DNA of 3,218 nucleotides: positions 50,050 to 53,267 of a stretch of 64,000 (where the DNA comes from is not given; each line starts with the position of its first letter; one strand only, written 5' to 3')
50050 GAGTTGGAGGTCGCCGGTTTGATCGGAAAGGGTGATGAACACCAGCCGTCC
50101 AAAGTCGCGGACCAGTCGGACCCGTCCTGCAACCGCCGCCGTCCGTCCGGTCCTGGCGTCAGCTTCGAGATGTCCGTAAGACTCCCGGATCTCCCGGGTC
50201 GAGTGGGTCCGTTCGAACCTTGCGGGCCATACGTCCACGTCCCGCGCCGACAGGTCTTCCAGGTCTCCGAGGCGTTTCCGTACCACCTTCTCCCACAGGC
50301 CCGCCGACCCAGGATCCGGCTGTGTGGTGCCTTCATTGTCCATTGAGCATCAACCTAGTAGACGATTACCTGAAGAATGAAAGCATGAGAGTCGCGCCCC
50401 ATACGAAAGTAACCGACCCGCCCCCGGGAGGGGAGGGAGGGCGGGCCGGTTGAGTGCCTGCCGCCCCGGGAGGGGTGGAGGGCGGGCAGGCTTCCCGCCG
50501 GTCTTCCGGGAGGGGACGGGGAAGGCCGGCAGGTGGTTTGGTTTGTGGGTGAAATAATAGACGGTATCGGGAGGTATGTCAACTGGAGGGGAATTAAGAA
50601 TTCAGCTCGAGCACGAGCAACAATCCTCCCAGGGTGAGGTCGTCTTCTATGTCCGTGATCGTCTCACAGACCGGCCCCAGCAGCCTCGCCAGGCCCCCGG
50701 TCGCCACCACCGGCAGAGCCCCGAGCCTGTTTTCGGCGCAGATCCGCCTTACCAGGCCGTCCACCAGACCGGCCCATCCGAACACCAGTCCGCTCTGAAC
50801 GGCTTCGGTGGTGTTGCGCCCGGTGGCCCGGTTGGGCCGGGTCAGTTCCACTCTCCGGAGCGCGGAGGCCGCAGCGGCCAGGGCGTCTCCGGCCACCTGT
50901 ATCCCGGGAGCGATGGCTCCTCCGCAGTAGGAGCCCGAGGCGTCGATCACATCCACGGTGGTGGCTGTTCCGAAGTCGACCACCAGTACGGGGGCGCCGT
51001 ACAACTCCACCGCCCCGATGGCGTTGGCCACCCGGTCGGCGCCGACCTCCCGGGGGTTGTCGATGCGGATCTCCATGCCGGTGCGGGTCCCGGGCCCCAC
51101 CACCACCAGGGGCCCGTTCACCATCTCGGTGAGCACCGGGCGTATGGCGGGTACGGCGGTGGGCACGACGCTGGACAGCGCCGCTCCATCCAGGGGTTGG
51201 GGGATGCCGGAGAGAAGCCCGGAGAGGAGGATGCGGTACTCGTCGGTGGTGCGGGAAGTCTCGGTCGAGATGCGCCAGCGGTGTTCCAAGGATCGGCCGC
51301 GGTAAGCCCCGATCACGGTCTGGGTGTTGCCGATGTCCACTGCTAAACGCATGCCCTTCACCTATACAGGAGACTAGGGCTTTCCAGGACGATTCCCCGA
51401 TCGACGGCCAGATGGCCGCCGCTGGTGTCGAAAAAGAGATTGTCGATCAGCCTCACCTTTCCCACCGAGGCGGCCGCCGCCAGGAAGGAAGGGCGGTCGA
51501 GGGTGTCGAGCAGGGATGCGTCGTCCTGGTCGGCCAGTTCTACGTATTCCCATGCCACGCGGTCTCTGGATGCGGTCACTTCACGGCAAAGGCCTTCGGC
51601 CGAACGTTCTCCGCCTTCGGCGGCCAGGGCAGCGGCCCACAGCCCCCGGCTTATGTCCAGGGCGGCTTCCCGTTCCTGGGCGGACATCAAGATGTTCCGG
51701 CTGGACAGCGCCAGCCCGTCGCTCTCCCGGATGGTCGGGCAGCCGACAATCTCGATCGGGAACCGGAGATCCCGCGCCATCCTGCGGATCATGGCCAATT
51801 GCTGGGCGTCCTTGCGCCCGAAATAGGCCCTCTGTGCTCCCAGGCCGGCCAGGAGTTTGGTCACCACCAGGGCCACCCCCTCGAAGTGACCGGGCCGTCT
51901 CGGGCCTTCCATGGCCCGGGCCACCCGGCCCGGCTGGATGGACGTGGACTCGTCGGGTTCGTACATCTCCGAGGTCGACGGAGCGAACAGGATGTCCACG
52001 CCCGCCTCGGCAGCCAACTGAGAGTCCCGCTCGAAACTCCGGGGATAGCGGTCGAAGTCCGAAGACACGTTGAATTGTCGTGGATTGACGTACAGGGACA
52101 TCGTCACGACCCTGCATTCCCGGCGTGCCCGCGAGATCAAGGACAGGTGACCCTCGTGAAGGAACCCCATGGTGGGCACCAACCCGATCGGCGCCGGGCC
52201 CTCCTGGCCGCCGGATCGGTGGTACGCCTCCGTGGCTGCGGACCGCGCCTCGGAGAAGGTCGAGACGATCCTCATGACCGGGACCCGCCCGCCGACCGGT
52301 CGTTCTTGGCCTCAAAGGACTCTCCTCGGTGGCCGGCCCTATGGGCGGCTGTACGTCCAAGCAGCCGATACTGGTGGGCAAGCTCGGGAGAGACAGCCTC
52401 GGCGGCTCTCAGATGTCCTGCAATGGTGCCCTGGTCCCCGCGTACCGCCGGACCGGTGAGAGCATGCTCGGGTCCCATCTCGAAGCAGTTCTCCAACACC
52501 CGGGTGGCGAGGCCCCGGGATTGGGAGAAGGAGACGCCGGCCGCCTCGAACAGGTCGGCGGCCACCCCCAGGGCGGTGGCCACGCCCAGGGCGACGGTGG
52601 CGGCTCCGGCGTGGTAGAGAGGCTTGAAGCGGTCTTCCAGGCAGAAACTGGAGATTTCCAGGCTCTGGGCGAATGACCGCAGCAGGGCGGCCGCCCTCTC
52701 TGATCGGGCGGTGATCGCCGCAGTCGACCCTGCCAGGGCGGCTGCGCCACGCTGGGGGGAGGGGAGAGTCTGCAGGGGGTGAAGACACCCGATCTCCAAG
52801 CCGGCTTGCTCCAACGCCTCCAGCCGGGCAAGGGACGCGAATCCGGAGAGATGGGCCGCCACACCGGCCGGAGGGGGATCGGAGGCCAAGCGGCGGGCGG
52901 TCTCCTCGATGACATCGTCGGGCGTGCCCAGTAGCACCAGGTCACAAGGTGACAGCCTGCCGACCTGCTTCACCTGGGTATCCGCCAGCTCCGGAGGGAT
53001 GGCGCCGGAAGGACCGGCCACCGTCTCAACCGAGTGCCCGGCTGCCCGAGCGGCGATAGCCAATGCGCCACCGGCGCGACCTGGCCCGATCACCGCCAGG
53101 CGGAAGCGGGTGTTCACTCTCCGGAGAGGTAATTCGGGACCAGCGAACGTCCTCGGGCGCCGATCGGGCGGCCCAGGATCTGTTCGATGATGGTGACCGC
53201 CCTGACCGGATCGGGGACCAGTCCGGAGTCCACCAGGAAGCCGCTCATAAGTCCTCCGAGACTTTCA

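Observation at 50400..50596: Near-consensus promoter driving three tandem hairpins with identical C-rich loops (6C-like RNA) between coaX and lysS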

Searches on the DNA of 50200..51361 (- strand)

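Call 4: search_rna_families(source=window, start=50200, end=50750, threshold=evalue, max_evalue=10, show_alignments=3)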
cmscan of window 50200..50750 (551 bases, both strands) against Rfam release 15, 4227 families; matches with E-value up to 10: 9.
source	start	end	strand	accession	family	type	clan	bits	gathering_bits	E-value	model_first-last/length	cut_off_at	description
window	50408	50492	-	RF01066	6C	Cis-reg;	-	24.7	47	0.43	1-75/75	no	6C RNA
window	50410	50537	-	RF02344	ar14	Gene; sRNA;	-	23.9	58.8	0.02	1-123/123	no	Alphaproteobacterial ar14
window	50407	50495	-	RF02791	CcsR1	Gene; sRNA;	-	18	65.3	0.075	1-83/83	no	Conserved CCUCCUCCC motif stress-induced RNA 1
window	50494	50533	+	RF03584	mir-2290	Gene; miRNA;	-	16.9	50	5.5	1-80/80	no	mir-2290 microRNA precursor family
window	50430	50629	+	RF01947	KCNQ1OT1_2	Gene; lncRNA;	-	14.9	80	4.7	1-196/196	no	KCNQ1 overlapping transcript 1 conserved region 2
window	50426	50459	+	RF02040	HOTTIP_1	Gene; lncRNA;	-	13.4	50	2.5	1-57/57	no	HOXA transcript at the distal tip, conserved region 1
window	50407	50566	-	RF02342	ar7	Gene; sRNA;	-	13.3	60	3.2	1-145/145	no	Alphaproteobacterial sRNA ar7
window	50468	50488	+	RF02040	HOTTIP_1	Gene; lncRNA;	-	11.3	50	8.3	1-57/57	no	HOXA transcript at the distal tip, conserved region 1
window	50508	50546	+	RF02040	HOTTIP_1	Gene; lncRNA;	-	11.3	50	8.6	1-57/57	no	HOXA transcript at the distal tip, conserved region 1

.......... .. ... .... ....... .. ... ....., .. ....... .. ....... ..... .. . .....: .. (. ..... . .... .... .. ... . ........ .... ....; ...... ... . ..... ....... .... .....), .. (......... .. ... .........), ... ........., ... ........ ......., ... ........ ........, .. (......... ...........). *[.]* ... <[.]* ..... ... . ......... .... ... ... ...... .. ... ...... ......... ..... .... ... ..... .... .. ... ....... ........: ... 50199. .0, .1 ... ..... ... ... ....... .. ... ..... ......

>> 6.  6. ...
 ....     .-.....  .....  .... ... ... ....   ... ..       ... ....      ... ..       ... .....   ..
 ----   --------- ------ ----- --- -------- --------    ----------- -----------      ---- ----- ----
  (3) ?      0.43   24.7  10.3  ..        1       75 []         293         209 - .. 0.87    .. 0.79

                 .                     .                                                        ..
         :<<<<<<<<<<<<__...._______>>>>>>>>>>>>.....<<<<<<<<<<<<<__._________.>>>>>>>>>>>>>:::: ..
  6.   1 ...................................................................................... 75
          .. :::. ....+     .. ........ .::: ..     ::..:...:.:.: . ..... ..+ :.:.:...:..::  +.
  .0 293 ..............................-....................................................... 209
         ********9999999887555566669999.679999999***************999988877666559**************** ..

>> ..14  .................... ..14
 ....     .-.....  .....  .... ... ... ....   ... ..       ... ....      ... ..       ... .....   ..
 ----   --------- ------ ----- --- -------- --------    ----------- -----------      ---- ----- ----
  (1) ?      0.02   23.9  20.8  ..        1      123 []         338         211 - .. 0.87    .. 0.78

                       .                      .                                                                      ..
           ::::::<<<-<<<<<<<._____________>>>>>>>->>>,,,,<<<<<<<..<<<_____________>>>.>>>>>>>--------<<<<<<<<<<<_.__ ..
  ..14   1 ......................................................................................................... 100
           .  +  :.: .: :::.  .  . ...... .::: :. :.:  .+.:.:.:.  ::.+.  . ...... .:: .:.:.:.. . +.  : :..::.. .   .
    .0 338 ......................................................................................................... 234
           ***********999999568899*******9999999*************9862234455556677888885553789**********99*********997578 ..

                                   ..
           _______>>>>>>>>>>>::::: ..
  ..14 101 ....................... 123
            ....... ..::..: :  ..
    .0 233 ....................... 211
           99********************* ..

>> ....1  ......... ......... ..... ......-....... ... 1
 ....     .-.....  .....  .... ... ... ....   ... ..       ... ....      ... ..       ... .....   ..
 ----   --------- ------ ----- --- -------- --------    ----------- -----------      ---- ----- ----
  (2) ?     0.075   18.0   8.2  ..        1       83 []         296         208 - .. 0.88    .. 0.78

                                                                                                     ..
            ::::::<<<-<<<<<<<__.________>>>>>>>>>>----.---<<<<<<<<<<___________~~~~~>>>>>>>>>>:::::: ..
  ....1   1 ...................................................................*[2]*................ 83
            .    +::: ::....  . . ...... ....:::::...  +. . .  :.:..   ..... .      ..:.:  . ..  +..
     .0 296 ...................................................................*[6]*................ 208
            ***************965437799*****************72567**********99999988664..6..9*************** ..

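Call 37: build_rna_model(alignment_id=A3, structure=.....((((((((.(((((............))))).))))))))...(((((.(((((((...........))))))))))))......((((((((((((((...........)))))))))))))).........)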
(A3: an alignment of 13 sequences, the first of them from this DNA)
Model R1 built from alignment A3 (13 sequences, 138 columns); structure: as given.
model positions 136; base pairs 39; branch points 2; effective number of sequences 0.87; information 0.59 bits per position. Calibrated on 0.2 Mb of random sequence (short: E-values are rough).
structure used (alignment columns):
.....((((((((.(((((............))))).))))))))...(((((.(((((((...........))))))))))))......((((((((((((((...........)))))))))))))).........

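Call 41: search_with_rna_model(model_id=R1, sources=[window, L001, L002, L003, L004, L005, L006, L007, L008, L009, L010, L011, L012, L013, L014, L015, L016, L017, L018, L019, L020, L021, L022, L023, L024, L025, L026, L027, L028, L029, L030, L031, L032, L033, L034, L035, L036, L037, L038, L039, L040, L041, L042, L175, L176, L177, L178, L179], max_evalue=10)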
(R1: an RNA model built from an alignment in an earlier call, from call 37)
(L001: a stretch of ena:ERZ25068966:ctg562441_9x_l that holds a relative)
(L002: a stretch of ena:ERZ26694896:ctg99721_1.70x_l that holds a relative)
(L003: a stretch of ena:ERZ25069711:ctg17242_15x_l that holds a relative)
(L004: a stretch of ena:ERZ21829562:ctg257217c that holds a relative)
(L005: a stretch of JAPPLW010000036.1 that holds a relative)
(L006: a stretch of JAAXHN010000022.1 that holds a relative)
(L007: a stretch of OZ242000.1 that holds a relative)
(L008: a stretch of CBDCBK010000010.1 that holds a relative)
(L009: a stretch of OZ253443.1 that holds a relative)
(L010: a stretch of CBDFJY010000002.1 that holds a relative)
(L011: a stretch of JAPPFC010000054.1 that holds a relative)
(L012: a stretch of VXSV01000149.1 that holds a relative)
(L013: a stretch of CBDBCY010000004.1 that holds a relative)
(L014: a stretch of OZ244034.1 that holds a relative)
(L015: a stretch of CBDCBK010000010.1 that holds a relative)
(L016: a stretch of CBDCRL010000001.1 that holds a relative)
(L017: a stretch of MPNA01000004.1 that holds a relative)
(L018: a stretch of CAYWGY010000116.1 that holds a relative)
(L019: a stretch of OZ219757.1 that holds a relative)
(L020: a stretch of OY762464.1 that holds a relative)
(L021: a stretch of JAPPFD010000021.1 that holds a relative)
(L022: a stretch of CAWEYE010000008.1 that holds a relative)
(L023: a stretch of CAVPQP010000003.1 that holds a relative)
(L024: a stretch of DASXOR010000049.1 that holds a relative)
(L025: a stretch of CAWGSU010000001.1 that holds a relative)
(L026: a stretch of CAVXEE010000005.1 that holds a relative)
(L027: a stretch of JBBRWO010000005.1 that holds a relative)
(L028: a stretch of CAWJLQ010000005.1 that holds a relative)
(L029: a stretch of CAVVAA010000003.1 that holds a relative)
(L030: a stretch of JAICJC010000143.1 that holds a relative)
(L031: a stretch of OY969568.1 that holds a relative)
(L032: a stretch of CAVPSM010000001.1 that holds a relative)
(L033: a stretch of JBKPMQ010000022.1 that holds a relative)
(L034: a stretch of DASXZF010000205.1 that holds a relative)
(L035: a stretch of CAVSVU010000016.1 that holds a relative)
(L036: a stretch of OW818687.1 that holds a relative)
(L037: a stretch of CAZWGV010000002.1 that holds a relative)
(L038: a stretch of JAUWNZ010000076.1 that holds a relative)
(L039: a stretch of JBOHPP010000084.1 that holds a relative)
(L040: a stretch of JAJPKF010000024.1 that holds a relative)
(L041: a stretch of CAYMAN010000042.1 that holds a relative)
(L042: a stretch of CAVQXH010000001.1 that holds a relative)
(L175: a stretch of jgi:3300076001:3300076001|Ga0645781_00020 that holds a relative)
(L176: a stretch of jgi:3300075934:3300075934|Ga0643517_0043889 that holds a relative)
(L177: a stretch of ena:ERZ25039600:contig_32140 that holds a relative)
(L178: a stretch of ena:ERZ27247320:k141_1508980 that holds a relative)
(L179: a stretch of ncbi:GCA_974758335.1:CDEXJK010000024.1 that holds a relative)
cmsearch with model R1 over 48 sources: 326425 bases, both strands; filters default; matches with E-value up to 10: 64.
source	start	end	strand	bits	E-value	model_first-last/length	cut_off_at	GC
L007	3325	3460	+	151.2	6.1e-30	1-136/136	no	0.74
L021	3324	3459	+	149.5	1.4e-29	1-136/136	no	0.75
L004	3820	3955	+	147.9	3e-29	1-136/136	no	0.73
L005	3324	3459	+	147.6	3.6e-29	1-136/136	no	0.76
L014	3327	3462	+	147.2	4.2e-29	1-136/136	no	0.74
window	50403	50538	-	146.5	6e-29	1-136/136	no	0.76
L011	3324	3459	+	146.3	6.6e-29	1-136/136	no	0.76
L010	3323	3458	+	143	3.2e-28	1-136/136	no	0.77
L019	3341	3477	+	142.8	3.6e-28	1-136/136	no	0.75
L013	3318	3452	+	141.7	6.2e-28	1-136/136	no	0.76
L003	3840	3977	+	141.2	8.1e-28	1-136/136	no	0.74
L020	3340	3477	+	141.2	8.1e-28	1-136/136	no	0.74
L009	3328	3463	+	139.2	2e-27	1-136/136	no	0.79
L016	3353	3490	+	138.5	3e-27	1-136/136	no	0.75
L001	3817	3952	+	136.5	7.9e-27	1-136/136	no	0.79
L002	3817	3952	+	136.5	7.9e-27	1-136/136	no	0.79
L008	3326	3461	+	136.5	7.9e-27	1-136/136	no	0.79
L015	3326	3461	+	136.5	7.9e-27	1-136/136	no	0.79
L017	3316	3450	+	134.5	2.1e-26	1-136/136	no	0.77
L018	1405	1538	+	131.9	7.2e-26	1-136/136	no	0.76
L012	3322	3369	+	49.6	1.8e-08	1-48/136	3'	0.73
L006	3326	3359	+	29.9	0.00025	1-34/136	3'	0.74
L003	3930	3968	-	18.7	0.06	89-127/136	no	0.79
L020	3430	3468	-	18.7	0.06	89-127/136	no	0.79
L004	3899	3958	-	17.9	0.089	1-136/136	no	0.67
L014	3415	3458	-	17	0.13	84-127/136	no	0.73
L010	3402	3469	-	15.9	0.23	1-136/136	no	0.69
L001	3905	3945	-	15.7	0.26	87-127/136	no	0.83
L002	3905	3945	-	15.7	0.26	87-127/136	no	0.83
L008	3414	3454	-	15.7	0.26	87-127/136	no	0.83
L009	3416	3456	-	15.7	0.26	87-127/136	no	0.83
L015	3414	3454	-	15.7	0.26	87-127/136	no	0.83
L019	3430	3468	-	14.7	0.43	89-127/136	no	0.82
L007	3324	3459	-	13.5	0.73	1-136/136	no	0.74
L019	3346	3385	-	13.3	0.82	6-45/136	no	0.82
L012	836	934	+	13.3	0.85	1-136/136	no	0.67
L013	3396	3463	-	13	0.97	1-136/136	no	0.74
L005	3329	3368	-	12.9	1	6-45/136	no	0.8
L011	3329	3368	-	12.9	1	6-45/136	no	0.8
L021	3329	3368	-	12.9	1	6-45/136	no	0.8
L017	3403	3443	-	12.4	1.3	87-127/136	no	0.8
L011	3412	3452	-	12.3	1.3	87-127/136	no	0.8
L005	3412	3452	-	12.3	1.3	87-127/136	no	0.8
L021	3412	3452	-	12.3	1.3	87-127/136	no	0.8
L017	978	1080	+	11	2.6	1-136/136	no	0.72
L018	1482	1541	-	10.9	2.7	1-136/136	no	0.73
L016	3434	3493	-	10.8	2.8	1-136/136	no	0.7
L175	769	800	-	10.6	3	10-41/136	no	0.72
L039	714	748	-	10.5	3.3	8-43/136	no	0.66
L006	2186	2306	-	10.1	4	1-136/136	no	0.67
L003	3845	3884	-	9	6.7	6-45/136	no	0.8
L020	3345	3384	-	9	6.7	6-45/136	no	0.8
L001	3822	3861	-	8.8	7.5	6-45/136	no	0.8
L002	3822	3861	-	8.8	7.5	6-45/136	no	0.8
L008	3331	3370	-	8.8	7.5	6-45/136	no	0.8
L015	3331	3370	-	8.8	7.5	6-45/136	no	0.8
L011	4562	4672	-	8.7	7.7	1-136/136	no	0.67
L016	3358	3397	-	8.6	8.3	6-45/136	no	0.8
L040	1877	1899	-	8.3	9.3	15-37/136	no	0.83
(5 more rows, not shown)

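Call 42: search_with_rna_model(model_id=R1, source=window, filters=off, max_evalue=10)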
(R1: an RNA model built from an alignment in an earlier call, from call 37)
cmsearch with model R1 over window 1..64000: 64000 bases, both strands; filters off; matches with E-value up to 10: 61.
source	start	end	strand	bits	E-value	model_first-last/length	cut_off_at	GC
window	50403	50538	-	146.5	1.2e-29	1-136/136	no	0.76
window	46696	46811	+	14.4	0.097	1-136/136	no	0.6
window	32006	32128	+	13.8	0.13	1-136/136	no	0.66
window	50494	50533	+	12.9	0.19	6-45/136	no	0.8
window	57302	57400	+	12.7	0.21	1-136/136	no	0.68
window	50410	50450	+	12.4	0.25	87-127/136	no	0.8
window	59884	60019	-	11.4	0.42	1-136/136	no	0.6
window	58790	58907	+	10.6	0.61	1-136/136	no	0.61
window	9969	10092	+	10.4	0.68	1-136/136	no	0.65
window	31750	31787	+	9.7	0.93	6-45/136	no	0.71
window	62609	62734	+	9.2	1.2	1-136/136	no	0.67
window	53346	53375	+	9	1.3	51-80/136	no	0.63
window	36536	36572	-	8.3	1.8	6-45/136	no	0.73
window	14621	14646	+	8.3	1.9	49-82/136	no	0.85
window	1477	1597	-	7.9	2.2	1-136/136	no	0.69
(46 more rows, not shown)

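Call 61: search_rna_families(sources=[L008, L010, L013, L004, L018, L003, L019, L016], threshold=evalue, max_evalue=10)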
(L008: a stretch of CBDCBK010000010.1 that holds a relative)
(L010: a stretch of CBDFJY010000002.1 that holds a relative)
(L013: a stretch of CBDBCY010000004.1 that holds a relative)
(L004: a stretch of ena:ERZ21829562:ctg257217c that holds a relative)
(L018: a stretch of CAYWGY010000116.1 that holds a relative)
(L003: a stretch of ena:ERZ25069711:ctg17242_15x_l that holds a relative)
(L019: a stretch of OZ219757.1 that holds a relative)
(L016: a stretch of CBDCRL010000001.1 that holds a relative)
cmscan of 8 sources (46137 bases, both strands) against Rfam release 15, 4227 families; matches with E-value up to 10: 17.
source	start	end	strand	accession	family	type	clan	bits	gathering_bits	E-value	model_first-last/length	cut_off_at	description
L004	3821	3948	+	RF02344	ar14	Gene; sRNA;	-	31.5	58.8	0.034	1-123/123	no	Alphaproteobacterial ar14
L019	3342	3470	+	RF02344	ar14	Gene; sRNA;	-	28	58.8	0.21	1-123/123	no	Alphaproteobacterial ar14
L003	3841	3970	+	RF02344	ar14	Gene; sRNA;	-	27.2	58.8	0.32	1-123/123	no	Alphaproteobacterial ar14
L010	3323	3452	+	RF02344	ar14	Gene; sRNA;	-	25.1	58.8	0.9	1-123/123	no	Alphaproteobacterial ar14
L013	3361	3448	+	RF02791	CcsR1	Gene; sRNA;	-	25.1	65.3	0.051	1-83/83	no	Conserved CCUCCUCCC motif stress-induced RNA 1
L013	3317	3445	+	RF02344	ar14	Gene; sRNA;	-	24.8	58.8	1.1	1-123/123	no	Alphaproteobacterial ar14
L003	3885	3973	+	RF02791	CcsR1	Gene; sRNA;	-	24.7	65.3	0.065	1-83/83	no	Conserved CCUCCUCCC motif stress-induced RNA 1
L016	3397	3486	+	RF02791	CcsR1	Gene; sRNA;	-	24.2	65.3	0.094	1-83/83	no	Conserved CCUCCUCCC motif stress-induced RNA 1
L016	3352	3485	+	RF02344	ar14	Gene; sRNA;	-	22.5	58.8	3.4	1-123/123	no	Alphaproteobacterial ar14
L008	3327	3454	+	RF02344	ar14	Gene; sRNA;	-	22.3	58.8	3.8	1-123/123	no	Alphaproteobacterial ar14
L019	3386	3473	+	RF02791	CcsR1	Gene; sRNA;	-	21.3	65.3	0.65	1-83/83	no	Conserved CCUCCUCCC motif stress-induced RNA 1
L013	1009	1053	-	RF00218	SNORD46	Gene; snRNA; snoRNA; CD-box;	CL00061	20.3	40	6.7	1-104/104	no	Small nucleolar RNA SNORD46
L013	5492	5557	-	RF03213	mir-5885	Gene; miRNA;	-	20.3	64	6.9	1-65/65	no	mir-5885 microRNA precursor family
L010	5031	5189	-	RF03108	Methylosinus-1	Gene; sRNA;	-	20.1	145.1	1.5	1-214/214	no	Methylosinus-1 RNA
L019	4280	4341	-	RF01121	sR38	Gene; snRNA; snoRNA; CD-box;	-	18.6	50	4.3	1-59/59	no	Small nucleolar RNA sR38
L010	1953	2026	-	RF01973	H19_2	Gene; lncRNA;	-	17.7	50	3.9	1-69/69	no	H19 conserved region 2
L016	4990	5052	+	RF01670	P17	Gene; sRNA;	-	17.4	45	3.4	145-209/282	no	Pseudomonas sRNA P17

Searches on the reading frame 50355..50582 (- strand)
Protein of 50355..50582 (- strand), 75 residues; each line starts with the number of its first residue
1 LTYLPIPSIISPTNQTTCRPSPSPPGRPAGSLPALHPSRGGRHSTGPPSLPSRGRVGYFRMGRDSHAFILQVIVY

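Call 13: search_protein_families(library=pfam, proteins=[window:50355-50582:-], max_evalue=0.01)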
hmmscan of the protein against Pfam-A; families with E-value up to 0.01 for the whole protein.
window:50355-50582:- (75 aa): 0 families

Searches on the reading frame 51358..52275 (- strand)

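Call 11: search_protein_families(library=ncbifam, proteins=[window:51358-52275:-])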
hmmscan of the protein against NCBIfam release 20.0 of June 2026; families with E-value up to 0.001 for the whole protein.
window:51358-52275:- (305 aa): 3 families
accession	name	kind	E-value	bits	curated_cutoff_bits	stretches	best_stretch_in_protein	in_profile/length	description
NF010004.0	PRK13477.1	equivalog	2e-81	273.9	524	1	17-292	13-291/514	bifunctional pantoate--beta-alanine ligase/(d)CMP kinase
TIGR00018.1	panC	equivalog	1.6e-79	266.8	212.75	1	1-282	1-282/283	pantoate--beta-alanine ligase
TIGR00125.1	cyt_tran_rel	domain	7.6e-05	22.8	27.7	1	33-74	5-50/65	adenylyltransferase/cytidyltransferase family protein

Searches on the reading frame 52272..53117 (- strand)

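Call 11: search_protein_families(library=ncbifam, proteins=[window:52272-53117:-])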
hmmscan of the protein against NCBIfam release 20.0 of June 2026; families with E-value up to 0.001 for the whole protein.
window:52272-53117:- (281 aa): 0 families

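Call 13: search_protein_families(library=pfam, proteins=[window:52272-53117:-], max_evalue=0.01)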
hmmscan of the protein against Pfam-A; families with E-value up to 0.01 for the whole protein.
window:52272-53117:- (281 aa): 2 families
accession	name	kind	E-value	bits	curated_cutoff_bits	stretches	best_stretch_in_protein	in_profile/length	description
PF10728.14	DUF2520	-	2.5e-24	85.8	25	1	133-255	3-123/125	Domain of unknown function (DUF2520)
PF10727.15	Rossmann-like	-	2.7e-05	24.4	23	1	3-113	13-130/131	Rossmann-like domain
